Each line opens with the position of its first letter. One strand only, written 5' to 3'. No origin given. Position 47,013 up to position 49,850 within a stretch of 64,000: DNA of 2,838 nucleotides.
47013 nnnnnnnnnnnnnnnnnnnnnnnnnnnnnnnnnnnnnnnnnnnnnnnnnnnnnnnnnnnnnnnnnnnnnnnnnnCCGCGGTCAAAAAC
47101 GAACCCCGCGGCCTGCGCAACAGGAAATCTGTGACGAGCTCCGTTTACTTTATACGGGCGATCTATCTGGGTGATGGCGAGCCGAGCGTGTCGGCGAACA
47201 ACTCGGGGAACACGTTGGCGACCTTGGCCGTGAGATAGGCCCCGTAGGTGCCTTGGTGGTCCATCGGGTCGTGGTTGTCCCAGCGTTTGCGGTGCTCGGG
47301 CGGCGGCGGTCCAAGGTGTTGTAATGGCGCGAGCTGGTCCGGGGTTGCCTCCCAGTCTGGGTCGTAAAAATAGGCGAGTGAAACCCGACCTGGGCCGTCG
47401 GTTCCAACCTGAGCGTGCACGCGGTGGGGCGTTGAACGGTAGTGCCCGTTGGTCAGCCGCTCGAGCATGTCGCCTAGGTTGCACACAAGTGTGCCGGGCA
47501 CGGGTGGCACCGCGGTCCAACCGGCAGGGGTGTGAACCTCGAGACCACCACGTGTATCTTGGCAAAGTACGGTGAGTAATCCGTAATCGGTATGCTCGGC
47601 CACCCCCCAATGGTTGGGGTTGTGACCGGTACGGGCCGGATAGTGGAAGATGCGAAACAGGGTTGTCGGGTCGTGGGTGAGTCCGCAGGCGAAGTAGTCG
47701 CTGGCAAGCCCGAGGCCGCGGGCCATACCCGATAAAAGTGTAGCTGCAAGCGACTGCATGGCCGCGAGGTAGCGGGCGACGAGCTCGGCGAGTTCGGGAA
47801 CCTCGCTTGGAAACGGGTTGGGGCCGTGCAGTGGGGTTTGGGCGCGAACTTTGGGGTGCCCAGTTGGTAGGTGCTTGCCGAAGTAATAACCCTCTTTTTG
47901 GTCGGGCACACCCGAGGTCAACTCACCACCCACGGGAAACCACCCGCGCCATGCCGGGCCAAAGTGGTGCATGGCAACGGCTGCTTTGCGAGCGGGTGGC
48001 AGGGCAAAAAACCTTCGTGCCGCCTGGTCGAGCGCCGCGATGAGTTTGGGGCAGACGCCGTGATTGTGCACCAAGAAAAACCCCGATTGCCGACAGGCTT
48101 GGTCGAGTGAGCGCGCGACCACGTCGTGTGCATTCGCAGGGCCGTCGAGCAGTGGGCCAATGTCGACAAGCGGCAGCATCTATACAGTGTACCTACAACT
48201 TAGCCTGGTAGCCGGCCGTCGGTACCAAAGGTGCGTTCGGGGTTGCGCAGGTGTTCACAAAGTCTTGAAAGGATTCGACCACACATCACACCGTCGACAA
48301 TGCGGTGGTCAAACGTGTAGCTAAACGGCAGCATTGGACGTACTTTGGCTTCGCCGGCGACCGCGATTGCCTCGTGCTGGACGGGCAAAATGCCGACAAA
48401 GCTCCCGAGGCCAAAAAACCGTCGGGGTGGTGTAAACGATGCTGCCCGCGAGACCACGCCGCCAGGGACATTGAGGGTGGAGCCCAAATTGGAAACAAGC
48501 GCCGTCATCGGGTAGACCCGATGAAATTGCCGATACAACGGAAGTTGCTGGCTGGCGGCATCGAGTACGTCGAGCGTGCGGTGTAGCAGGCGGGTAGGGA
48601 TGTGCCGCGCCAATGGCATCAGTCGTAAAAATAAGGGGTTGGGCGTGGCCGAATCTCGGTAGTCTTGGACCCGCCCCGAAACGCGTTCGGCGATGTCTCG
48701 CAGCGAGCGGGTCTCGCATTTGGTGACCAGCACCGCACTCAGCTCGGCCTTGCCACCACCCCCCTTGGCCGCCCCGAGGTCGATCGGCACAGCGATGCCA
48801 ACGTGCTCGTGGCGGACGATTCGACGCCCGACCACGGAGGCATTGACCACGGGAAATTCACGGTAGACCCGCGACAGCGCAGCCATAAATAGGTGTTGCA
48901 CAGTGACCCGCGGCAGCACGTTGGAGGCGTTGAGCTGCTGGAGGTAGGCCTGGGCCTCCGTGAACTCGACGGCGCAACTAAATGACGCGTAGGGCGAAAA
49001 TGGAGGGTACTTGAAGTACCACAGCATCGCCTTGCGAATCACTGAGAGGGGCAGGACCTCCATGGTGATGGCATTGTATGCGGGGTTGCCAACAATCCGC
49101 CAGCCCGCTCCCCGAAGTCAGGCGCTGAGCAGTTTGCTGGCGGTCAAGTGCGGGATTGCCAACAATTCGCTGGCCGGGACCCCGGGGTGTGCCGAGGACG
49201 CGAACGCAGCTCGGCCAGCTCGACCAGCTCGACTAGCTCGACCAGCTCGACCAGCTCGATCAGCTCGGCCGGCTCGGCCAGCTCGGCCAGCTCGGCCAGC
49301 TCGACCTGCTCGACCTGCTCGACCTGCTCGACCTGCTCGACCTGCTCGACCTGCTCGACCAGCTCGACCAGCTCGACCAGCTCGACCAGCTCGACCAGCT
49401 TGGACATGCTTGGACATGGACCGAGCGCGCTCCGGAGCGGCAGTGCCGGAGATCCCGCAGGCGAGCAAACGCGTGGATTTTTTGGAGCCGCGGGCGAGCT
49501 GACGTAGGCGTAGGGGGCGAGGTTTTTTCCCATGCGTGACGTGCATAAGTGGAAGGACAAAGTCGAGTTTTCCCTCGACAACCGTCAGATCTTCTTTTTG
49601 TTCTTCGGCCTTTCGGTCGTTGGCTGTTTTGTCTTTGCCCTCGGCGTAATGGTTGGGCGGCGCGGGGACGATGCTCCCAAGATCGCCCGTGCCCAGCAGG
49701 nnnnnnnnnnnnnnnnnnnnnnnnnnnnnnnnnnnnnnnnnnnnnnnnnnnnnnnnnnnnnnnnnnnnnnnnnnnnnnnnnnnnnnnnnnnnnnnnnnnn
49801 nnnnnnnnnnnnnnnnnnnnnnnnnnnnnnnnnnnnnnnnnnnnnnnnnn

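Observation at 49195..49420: About 21 copies of a 9-bp microsatellite in the divergent promoter between the E2-like acyltransferase/2OG-oxygenase pair and a SPOR-domain gene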

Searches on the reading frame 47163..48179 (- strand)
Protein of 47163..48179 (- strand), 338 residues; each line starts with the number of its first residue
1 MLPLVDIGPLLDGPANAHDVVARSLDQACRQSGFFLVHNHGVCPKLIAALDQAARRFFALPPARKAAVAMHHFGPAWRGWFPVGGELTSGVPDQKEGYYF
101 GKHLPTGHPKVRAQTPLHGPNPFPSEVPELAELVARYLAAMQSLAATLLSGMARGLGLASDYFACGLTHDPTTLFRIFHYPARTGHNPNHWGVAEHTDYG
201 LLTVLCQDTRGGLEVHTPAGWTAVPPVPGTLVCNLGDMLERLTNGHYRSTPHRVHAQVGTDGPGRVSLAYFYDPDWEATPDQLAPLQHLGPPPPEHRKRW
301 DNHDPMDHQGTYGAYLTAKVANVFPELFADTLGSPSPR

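Call 32: search_protein_families(library=pfam, proteins=[window:47163-48179:-], max_evalue=0.01)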
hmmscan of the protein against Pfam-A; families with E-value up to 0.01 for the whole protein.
window:47163-48179:- (338 aa): 2 families
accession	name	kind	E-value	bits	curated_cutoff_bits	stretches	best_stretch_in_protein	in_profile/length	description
PF14226.12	DIOX_N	-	6.8e-29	101.3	27.3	1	2-126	1-117/117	non-haem dioxygenase in morphine synthesis N-terminal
PF03171.26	2OG-FeII_Oxy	-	2.5e-23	82.7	23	1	174-274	4-101/101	2OG-Fe(II) oxygenase superfamily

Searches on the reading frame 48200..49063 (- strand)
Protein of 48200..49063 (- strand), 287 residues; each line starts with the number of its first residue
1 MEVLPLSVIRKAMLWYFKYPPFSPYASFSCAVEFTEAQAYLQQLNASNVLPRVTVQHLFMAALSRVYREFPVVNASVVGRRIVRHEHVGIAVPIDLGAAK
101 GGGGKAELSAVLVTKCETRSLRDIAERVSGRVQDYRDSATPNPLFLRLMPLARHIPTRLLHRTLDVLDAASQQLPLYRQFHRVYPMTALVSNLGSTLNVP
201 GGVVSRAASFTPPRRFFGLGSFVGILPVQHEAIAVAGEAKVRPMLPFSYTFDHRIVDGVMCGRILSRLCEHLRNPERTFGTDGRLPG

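Call 7: find_encoding_contigs(protein=window:48200-49063:-, flank=5000, max_places=10)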
Protein window:48200-49063:- (287 aa): 1 contig read that carries it; 1 place shown.
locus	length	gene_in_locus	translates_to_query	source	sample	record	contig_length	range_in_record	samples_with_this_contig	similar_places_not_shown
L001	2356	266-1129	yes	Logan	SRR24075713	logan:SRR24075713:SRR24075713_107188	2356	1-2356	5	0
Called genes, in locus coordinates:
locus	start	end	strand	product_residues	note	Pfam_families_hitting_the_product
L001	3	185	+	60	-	?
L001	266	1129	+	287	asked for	PF00198:2-oxoacid_dh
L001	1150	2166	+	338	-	PF14226:DIOX_N, PF03171:2OG-FeII_Oxy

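Call 10: find_homologous_proteins(query=window:48200-49063:-, max_evalue=0.00001)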
Query window:48200-49063:- (287 aa): 14 proteins with E <= 0.00001 among 2584 candidates.
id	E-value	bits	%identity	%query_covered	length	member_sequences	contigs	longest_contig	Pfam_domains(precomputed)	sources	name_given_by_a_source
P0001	1.8e-188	643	100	100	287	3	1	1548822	PF00198.29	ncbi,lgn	-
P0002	1.0e-151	522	82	100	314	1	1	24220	PF00198.29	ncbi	-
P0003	4.8e-151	520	80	99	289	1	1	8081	PF00198.29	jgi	-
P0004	6.1e-57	211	41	98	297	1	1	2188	PF00198.29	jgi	jgi:pyruvate/2-oxoglutarate dehydrogenase complex dihydrolipoamide acyltransferase (E2) component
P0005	1.0e-53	201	40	97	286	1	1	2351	PF00198.29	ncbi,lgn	-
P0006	9.5e-53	197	40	98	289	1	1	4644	PF00198.29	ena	-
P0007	9.8e-53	197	39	97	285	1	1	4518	PF00198.29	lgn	-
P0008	9.5e-52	194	38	98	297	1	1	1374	PF00198.29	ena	-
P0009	1.5e-51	194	45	80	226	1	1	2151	PF00198.29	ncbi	-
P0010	4.6e-50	189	39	97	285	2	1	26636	PF00198.29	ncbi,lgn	ncbi:MAG: 2-oxo acid dehydrogenase subunit E2 [Myxococcota bacterium]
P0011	6.5e-49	185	37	97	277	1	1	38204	PF00198.29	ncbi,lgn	ncbi:MAG: 2-oxo acid dehydrogenase subunit E2 [Myxococcota bacterium]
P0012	1.8e-43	167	39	97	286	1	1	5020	PF00198.29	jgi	-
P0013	4.1e-9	54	29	90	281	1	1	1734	PF00198.29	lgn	-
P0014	5.1e-6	44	29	77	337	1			PF00198.29,PF00364.29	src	-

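Call 11: find_encoding_contigs(protein=P0002, flank=6000, max_places=5)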
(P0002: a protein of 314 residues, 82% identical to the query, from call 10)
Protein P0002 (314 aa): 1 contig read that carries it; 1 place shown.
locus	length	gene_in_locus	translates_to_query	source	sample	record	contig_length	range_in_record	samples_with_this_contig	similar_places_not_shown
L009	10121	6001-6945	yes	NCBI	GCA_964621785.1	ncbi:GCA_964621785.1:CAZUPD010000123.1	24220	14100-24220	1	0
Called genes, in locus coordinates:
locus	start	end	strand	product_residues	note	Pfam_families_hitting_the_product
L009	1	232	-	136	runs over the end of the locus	-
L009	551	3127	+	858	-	PF01590:GAF, PF13185:GAF_2, PF13492:GAF_3 (faint), PF01590:GAF, PF13185:GAF_2, PF00512:HisKA, PF02518:HATPase_c, PF00072:Response_reg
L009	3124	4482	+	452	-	PF00072:Response_reg, PF00211:Guanylate_cyc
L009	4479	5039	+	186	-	PF03031:NIF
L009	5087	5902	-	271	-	PF05036:SPOR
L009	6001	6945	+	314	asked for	PF00198:2-oxoacid_dh (weak)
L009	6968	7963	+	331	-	PF14226:DIOX_N, PF03171:2OG-FeII_Oxy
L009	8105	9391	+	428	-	PF03109:ABC1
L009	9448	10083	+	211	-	PF00111:Fer2, PF01799:Fer2_2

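Call 12: find_encoding_contigs(protein=P0003, flank=6000, max_places=5)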
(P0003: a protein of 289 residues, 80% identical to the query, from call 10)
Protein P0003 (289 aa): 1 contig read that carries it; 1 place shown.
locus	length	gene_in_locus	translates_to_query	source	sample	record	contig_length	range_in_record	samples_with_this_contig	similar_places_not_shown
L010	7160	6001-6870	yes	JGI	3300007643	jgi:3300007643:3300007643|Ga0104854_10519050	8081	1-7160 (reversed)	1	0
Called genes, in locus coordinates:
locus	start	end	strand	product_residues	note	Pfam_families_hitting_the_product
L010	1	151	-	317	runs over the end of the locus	PF13409:GST_N_2, PF00043:GST_C, PF14497:GST_C_3 (weak), PF13410:GST_C_2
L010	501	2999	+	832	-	PF01590:GAF, PF13185:GAF_2, PF13492:GAF_3 (weak), PF01590:GAF, PF13185:GAF_2, PF00512:HisKA, PF02518:HATPase_c, PF00072:Response_reg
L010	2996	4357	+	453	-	PF00072:Response_reg, PF00211:Guanylate_cyc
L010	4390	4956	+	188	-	PF03031:NIF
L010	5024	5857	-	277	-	PF05036:SPOR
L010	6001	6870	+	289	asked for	PF00198:2-oxoacid_dh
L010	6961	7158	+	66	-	?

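Call 20: find_related_loci(query=A1, collection=genome_contigs, flank=6000)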
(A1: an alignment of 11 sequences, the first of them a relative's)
Query A1 (287 aa) in genome_contigs; peptide patterns used: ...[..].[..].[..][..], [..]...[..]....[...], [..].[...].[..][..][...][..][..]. (x = any residue, [..] = any of these).
599 stretches matched a pattern (row limit reached: there are more); 80 encode a relative of the query (tblastn E <= 1e-3); 79 distinct loci.
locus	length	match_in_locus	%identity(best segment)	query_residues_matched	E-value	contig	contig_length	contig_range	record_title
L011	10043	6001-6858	82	1-287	5e-157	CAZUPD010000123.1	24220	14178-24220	MAG TPA_asm: uncultured Nannocystaceae bacterium isolate SRP334346_co1_110 genome assembly, contig: NODE_1933_length_242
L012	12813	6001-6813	44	7-279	2e-71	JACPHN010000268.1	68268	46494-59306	MAG: Candidatus Schekmanbacteria bacterium isolate NC_groundwater_415_Ag_B-0.1um_66_15 GD18-4_B1_scaffold_2088890, whole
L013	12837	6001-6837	44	5-287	1e-68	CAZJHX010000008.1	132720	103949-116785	MAG TPA_asm: uncultured Myxococcales bacterium isolate binchicken_co141_27 genome assembly, contig: NODE_317_length_1327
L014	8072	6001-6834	44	7-284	5e-68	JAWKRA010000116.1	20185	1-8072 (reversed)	MAG: Nannocystaceae bacterium isolate ABC2.134 ABC2.134.fa-116, whole genome shotgun sequence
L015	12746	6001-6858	41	1-287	5e-61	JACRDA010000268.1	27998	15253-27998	MAG: Myxococcales bacterium isolate NC_groundwater_1660_Pr3_B-0.1um_73_17 SR-2_scaffold_141_2190482, whole genome shotgu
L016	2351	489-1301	40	7-283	4e-61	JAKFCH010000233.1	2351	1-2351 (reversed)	MAG: Deltaproteobacteria bacterium isolate LC016 contig-124_66383, whole genome shotgun sequence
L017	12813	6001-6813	40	7-283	6e-60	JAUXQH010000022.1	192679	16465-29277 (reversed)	MAG: Pseudomonadota bacterium isolate C12_concoct.bin.32 C12_k141_13319, whole genome shotgun sequence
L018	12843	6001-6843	38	1-283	6e-59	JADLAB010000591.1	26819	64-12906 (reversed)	MAG: Polyangiaceae bacterium isolate SJ101 c_000001137203, whole genome shotgun sequence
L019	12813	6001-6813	41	7-283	1e-58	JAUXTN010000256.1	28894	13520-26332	MAG: Pseudomonadota bacterium isolate C13_maxbin.099 C13_k141_299556, whole genome shotgun sequence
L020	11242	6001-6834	39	6-286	3e-58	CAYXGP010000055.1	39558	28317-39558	MAG TPA_asm: uncultured Enterobacterales bacterium isolate binchicken_co141_40 genome assembly, contig: NODE_4442_length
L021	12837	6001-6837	39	5-283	1e-57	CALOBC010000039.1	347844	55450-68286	MAG: Myxococcota bacterium isolate LOGT_bin.0087 genome assembly, contig: contig_18825, whole genome shotgun sequence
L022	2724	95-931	38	7-287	3e-57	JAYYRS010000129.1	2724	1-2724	MAG: Myxococcota bacterium isolate DS_MAG79 DS_MAG79_0129, whole genome shotgun sequence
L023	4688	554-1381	38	5-283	1e-56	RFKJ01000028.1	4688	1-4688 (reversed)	MAG: Deltaproteobacteria bacterium isolate J125 k99_58198, whole genome shotgun sequence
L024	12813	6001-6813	39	7-283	1e-56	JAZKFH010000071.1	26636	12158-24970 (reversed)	MAG: Myxococcota bacterium isolate DC_HB_02_SPN181219-bin069 DCHB02SPN_B069_0_000000000071, whole genome shotgun sequenc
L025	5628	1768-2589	39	7-283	3e-55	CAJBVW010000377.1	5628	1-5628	MAG: uncultured proteobacterium isolate Loc081215-6m_bin-0725 genome assembly, contig: bin-0725:377/611, whole genome sh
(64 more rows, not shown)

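Call 32: search_protein_families(library=pfam, proteins=[window:48200-49063:-], max_evalue=0.01)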
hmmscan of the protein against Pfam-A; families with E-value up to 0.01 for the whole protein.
window:48200-49063:- (287 aa): 1 family
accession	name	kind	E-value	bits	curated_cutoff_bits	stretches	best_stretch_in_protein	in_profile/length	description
PF00198.28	2-oxoacid_dh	-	4.5e-19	69.3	23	2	224-278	176-230/232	2-oxoacid dehydrogenases acyltransferase (catalytic domain)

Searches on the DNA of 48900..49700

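Call 30: search_rna_families(source=window, start=48900, end=49700, threshold=evalue, max_evalue=1)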
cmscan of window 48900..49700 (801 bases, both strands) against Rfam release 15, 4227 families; matches with E-value up to 1: 0.
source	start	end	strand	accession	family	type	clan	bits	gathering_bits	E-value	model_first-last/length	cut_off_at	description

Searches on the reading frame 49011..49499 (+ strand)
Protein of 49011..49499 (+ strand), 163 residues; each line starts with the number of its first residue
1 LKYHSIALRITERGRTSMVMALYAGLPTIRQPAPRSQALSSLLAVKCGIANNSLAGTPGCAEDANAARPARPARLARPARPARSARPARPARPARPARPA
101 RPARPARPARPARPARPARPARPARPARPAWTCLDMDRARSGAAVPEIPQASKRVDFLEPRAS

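Call 60: list_cluster_members(proteins=[window:49011-49499:+, window:49147-49581:-, window:49263-49736:-, window:49062-49499:+, window:49121-49417:-])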
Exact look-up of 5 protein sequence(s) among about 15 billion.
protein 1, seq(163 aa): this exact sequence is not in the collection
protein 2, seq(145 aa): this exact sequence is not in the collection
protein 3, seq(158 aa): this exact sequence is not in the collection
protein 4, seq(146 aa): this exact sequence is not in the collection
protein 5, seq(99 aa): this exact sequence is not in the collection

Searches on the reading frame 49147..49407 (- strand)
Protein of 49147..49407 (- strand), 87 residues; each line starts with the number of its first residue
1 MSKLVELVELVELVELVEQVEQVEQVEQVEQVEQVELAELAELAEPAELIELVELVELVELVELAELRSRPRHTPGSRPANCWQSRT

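Call 24: find_encoding_contigs(protein=P0017, flank=5000, max_places=10)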
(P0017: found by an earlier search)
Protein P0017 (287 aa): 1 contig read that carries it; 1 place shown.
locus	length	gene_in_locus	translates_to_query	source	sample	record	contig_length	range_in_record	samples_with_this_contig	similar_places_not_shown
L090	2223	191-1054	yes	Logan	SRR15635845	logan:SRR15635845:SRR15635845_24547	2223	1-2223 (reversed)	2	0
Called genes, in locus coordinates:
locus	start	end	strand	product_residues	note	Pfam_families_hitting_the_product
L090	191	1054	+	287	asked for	PF00198:2-oxoacid_dh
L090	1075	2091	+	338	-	PF14226:DIOX_N, PF03171:2OG-FeII_Oxy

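Call 25: find_encoding_contigs(protein=P0016, flank=5000, max_places=10)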
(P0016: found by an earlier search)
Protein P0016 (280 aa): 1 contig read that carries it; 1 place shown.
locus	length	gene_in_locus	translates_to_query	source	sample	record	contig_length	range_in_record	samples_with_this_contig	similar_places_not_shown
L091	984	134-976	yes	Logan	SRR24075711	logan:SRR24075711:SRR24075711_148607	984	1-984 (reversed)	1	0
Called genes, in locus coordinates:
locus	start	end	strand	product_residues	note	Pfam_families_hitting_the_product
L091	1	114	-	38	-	?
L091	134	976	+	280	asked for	PF00198:2-oxoacid_dh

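Call 29: find_homologous_proteins(query=window:49147-49407:-, max_evalue=0.001)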
Query seq(87 aa) (87 aa): 1 proteins with E <= 0.001 among 8000 candidates.
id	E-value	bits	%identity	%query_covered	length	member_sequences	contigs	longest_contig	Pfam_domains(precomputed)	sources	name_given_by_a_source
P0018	3.1e-4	39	53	67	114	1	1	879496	-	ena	-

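Call 32: search_protein_families(library=pfam, proteins=[window:49147-49407:-], max_evalue=0.01)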
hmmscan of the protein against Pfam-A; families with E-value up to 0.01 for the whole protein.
seq(87 aa): 0 families
